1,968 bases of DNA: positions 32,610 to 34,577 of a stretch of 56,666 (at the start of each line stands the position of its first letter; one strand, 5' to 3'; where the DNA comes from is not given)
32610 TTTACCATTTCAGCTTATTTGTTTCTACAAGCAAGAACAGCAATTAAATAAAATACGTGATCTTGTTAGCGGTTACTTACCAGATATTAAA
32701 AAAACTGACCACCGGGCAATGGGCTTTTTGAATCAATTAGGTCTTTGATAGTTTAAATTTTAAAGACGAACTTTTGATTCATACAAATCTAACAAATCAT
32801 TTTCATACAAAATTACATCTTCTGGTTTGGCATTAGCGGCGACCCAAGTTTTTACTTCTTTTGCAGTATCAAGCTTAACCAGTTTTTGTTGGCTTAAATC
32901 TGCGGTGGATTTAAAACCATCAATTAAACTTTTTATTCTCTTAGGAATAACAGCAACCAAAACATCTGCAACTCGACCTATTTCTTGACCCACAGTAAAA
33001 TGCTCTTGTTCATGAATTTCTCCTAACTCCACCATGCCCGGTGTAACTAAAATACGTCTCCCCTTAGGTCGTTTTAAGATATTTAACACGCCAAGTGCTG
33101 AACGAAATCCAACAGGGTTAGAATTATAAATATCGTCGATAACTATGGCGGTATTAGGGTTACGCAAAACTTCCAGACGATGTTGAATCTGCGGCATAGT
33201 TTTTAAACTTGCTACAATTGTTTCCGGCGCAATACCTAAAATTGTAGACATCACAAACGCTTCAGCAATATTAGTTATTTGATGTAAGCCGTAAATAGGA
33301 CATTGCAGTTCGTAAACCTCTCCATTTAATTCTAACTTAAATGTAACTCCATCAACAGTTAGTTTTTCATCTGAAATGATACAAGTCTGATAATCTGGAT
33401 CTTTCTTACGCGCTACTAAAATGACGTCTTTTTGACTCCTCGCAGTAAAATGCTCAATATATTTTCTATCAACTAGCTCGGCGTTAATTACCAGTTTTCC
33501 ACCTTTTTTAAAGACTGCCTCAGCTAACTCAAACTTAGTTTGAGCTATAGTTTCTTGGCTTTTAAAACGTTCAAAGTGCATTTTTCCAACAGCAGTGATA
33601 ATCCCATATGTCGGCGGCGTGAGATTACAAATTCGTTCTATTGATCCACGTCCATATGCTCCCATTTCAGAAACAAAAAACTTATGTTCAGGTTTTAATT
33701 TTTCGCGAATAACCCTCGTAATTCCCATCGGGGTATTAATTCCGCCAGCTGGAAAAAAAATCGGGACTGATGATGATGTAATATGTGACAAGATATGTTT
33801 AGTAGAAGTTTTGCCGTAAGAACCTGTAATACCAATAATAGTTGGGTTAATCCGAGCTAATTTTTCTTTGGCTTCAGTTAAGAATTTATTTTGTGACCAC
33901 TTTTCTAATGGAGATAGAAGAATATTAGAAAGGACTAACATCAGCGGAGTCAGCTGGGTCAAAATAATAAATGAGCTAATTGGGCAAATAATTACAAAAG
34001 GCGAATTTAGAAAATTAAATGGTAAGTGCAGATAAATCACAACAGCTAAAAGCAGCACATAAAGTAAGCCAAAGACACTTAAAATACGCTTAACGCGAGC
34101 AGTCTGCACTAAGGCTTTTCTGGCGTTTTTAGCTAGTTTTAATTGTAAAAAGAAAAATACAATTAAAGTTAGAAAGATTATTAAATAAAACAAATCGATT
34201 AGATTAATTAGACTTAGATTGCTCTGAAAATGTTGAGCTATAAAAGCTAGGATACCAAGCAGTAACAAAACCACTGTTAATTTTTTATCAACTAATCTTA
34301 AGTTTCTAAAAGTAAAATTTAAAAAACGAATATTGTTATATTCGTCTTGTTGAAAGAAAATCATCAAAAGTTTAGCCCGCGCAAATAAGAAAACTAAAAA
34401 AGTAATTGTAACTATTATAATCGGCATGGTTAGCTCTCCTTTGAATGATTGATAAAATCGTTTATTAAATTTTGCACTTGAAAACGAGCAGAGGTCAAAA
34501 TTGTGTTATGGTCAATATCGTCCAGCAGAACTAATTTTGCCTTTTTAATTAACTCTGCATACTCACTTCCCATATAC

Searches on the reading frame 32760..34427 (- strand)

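Call 14: search_protein_families(library=pfam, proteins=[window:32760-34427:-], max_evalue=0.00001)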
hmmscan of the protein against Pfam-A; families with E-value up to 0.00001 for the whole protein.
window:32760-34427:- (555 aa): 2 families
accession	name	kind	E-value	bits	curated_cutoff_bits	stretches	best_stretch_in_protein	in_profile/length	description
PF08245.18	Mur_ligase_M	-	9e-30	104.6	24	1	200-392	1-198/200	Mur ligase middle domain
PF02875.26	Mur_ligase_C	-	4.5e-09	37.7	28.4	1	416-540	1-122/127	Mur ligase, glutamate ligase domain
